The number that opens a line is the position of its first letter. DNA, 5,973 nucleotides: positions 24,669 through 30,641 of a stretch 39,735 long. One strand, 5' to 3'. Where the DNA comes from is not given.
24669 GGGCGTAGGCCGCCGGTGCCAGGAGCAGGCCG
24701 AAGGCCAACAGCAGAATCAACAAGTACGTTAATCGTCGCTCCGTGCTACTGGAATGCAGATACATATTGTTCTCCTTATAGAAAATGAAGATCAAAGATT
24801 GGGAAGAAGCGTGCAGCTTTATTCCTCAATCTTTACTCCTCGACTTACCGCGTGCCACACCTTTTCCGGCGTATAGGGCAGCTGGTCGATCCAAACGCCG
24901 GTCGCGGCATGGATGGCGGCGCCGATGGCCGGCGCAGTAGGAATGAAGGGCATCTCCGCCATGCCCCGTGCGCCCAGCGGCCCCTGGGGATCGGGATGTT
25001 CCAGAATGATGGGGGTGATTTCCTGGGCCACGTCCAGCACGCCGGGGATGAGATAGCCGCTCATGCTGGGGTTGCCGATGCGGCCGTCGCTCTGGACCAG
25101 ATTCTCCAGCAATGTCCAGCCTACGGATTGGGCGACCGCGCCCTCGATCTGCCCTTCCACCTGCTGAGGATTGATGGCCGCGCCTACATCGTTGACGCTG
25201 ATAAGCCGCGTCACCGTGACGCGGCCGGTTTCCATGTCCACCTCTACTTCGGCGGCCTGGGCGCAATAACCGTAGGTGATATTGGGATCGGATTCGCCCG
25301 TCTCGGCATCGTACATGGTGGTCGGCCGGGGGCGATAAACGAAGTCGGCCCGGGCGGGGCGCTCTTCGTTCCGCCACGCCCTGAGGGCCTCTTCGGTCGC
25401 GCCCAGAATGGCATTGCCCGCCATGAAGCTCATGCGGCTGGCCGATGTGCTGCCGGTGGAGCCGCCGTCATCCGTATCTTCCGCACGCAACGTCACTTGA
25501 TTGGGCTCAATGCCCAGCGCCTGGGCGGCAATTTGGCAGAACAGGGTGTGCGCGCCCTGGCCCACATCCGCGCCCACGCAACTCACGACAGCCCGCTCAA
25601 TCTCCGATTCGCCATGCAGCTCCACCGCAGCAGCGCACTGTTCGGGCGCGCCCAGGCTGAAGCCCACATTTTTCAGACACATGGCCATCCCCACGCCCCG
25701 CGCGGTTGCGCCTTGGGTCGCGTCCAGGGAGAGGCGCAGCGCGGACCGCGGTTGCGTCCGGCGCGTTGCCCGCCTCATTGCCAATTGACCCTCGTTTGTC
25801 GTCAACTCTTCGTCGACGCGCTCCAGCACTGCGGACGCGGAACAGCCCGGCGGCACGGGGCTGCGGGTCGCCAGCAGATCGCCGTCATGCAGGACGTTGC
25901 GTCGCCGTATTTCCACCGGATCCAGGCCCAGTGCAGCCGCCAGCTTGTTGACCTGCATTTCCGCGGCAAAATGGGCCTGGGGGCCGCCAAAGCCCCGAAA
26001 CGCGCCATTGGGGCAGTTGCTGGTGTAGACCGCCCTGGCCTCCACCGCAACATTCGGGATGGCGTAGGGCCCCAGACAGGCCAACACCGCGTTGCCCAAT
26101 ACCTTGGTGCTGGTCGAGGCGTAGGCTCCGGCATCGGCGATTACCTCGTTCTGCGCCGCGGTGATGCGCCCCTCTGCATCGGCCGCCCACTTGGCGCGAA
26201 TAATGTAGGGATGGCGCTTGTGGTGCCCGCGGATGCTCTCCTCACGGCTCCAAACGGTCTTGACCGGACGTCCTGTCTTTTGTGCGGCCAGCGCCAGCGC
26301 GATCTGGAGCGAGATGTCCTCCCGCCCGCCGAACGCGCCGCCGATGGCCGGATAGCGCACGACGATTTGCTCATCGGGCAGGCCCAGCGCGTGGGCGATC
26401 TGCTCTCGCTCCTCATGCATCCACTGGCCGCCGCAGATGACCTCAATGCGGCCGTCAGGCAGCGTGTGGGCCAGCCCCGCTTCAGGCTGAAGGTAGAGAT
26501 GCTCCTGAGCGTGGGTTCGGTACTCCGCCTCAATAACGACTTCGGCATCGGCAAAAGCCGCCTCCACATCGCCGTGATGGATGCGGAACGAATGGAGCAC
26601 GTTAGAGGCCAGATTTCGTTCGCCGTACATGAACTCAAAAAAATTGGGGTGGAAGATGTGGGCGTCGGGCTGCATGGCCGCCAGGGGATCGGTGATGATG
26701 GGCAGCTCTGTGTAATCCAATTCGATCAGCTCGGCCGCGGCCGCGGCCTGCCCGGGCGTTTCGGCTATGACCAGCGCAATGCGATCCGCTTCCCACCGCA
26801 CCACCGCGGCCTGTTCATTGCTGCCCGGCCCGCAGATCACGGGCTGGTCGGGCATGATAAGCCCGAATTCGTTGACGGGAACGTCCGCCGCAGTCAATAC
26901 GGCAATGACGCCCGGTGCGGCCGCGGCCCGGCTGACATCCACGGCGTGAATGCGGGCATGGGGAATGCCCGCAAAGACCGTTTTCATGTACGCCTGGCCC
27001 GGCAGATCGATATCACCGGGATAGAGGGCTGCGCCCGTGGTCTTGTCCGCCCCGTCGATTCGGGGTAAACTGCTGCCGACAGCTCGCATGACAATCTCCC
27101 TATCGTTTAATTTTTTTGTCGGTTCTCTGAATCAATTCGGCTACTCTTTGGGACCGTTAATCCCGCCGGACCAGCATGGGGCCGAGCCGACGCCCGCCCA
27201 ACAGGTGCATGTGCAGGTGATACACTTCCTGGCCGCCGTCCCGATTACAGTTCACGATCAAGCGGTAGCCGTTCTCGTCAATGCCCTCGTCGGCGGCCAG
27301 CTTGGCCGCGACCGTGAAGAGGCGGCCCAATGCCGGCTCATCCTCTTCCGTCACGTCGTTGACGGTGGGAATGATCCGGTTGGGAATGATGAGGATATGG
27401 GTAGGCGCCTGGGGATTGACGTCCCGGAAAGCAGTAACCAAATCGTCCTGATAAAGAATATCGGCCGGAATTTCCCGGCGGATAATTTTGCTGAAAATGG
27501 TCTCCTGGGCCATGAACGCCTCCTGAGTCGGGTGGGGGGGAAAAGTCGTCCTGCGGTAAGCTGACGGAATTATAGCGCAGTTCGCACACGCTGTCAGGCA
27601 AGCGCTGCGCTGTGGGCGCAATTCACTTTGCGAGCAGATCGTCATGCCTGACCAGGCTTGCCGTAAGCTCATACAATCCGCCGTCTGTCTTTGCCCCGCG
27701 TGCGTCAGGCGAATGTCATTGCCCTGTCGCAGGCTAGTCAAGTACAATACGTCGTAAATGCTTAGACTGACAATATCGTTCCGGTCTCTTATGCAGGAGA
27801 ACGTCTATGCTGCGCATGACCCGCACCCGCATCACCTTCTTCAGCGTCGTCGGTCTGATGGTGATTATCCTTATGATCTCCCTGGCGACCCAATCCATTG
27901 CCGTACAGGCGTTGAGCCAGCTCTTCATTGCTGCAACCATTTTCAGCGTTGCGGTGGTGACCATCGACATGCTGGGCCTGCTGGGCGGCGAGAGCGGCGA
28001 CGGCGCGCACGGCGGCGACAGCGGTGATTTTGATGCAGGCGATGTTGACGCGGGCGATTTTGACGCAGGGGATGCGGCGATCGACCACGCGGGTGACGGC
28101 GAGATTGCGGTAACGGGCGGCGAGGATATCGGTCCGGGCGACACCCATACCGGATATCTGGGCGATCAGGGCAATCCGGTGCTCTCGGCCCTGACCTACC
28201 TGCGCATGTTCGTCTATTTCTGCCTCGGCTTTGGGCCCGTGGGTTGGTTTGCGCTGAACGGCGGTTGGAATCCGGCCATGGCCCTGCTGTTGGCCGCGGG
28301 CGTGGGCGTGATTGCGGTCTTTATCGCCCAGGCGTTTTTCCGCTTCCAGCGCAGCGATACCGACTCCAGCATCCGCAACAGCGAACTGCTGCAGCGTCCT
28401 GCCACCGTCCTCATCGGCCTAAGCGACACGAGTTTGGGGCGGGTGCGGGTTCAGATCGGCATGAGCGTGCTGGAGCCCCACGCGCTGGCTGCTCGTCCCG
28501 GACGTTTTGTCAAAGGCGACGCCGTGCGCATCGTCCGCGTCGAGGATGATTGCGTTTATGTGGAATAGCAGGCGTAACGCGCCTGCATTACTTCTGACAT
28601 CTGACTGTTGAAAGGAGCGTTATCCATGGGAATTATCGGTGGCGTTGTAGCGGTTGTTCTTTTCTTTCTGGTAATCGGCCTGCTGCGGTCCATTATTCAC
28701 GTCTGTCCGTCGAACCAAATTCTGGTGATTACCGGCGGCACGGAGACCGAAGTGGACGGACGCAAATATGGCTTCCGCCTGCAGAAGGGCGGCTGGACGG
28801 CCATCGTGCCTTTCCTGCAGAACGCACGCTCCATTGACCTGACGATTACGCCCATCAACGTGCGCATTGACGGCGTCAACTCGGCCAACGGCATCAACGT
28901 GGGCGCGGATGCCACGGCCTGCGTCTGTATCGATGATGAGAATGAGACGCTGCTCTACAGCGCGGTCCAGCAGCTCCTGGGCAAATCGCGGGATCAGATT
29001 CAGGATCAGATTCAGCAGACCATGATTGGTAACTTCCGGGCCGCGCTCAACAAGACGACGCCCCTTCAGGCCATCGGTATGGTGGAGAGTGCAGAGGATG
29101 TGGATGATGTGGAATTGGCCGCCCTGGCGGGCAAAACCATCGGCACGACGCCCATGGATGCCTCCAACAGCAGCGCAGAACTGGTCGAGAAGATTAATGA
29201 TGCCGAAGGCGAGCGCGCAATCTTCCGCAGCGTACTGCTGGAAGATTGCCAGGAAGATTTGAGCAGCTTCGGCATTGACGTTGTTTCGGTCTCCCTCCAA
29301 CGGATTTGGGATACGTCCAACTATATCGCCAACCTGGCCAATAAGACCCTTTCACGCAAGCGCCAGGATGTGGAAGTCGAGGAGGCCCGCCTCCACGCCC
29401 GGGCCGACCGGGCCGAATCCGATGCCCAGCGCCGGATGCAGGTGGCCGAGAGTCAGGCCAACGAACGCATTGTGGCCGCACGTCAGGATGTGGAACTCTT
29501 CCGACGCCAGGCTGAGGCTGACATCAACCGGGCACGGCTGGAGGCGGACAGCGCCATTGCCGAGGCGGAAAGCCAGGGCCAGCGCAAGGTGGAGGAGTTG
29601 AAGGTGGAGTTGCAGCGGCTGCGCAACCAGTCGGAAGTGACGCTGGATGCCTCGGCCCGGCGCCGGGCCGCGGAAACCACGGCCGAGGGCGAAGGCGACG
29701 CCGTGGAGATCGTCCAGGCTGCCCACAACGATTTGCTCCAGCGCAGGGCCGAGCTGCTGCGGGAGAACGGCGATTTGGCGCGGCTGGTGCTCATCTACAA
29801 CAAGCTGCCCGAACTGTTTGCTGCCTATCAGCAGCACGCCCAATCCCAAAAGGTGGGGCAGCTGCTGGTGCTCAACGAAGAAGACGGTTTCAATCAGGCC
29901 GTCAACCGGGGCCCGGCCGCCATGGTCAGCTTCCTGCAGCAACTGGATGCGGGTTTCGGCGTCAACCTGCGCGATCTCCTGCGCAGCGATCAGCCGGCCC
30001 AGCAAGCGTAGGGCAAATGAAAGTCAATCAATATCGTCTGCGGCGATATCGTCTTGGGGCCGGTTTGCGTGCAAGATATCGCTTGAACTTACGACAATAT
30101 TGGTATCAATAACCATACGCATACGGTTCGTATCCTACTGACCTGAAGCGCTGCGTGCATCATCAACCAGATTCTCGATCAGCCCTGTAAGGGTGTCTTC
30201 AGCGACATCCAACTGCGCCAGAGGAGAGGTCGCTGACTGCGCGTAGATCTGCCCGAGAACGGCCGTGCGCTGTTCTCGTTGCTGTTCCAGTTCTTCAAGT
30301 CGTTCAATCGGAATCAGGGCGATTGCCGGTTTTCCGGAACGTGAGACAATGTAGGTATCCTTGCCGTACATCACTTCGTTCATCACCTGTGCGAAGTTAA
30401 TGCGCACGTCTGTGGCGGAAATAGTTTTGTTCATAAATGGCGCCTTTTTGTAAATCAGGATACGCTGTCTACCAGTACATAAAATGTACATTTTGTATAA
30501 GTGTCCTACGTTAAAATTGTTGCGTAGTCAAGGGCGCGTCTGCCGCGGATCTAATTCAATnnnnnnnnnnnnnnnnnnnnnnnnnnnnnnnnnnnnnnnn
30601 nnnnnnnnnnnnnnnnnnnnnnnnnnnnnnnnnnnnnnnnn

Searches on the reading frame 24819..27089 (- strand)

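Call 68: search_protein_families(library=pfam, proteins=[window:24819-27089:-], max_evalue=0.00001)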
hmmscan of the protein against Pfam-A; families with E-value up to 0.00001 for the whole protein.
window:24819-27089:- (756 aa): 3 families
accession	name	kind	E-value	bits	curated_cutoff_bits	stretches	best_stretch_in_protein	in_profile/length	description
PF02738.23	MoCoBD_1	-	5.2e-81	271.8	27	1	161-399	6-244/244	Molybdopterin cofactor-binding domain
PF20256.3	MoCoBD_2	-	5.5e-55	187.3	27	2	575-687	173-282/283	Molybdopterin cofactor-binding domain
PF01315.27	Ald_Xan_dh_C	-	1.8e-20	73.7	31.3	1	18-130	1-110/110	Aldehyde oxidase and xanthine dehydrogenase, a/b hammerhead domain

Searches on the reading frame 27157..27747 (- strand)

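Call 68: search_protein_families(library=pfam, proteins=[window:27157-27747:-], max_evalue=0.00001)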
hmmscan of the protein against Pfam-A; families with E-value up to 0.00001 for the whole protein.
window:27157-27747:- (196 aa): 2 families
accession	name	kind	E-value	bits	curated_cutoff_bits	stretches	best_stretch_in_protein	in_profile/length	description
PF01230.28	HIT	-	2.4e-29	102.3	21.5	1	90-187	1-97/98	HIT domain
PF11969.13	DcpS_C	-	2.3e-22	80.1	24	1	83-184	2-101/114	Scavenger mRNA decapping enzyme C-term binding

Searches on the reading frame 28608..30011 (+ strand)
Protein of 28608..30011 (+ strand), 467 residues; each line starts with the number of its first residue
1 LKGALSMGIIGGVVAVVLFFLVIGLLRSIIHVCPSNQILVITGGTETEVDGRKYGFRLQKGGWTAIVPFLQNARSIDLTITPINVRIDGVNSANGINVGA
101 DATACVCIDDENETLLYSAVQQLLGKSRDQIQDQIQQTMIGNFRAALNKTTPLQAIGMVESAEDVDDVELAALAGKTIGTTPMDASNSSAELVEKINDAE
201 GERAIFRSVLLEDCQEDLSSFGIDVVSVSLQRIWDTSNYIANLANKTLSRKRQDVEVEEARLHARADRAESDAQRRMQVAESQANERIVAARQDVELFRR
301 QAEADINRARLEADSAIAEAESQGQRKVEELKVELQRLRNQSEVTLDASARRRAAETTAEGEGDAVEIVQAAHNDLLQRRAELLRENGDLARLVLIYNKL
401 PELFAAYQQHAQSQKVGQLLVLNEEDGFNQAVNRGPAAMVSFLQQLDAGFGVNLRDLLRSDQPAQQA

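Call 44: search_protein_families(library=pfam, proteins=[window:28608-30011:+], max_evalue=0.01)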
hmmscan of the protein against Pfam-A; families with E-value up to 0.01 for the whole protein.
window:28608-30011:+ (467 aa): 1 family
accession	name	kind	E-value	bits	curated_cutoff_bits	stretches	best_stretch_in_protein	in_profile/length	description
PF01145.31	Band_7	-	9.4e-14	52.3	23.6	1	34-263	4-175/176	SPFH domain / Band 7 family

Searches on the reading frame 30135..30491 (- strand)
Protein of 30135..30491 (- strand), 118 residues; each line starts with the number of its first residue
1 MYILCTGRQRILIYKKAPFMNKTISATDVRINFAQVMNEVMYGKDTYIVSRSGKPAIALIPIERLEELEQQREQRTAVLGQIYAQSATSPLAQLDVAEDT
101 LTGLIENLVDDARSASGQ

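Call 44: search_protein_families(library=pfam, proteins=[window:30135-30491:-], max_evalue=0.01)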
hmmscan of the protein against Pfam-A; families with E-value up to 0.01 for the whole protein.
window:30135-30491:- (118 aa): 1 family
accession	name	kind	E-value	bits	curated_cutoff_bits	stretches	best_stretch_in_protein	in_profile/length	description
PF02604.26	PhdYeFM_antitox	-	3.8e-09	36.6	29.8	1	22-71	2-51/74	Antitoxin Phd_YefM, type II toxin-antitoxin system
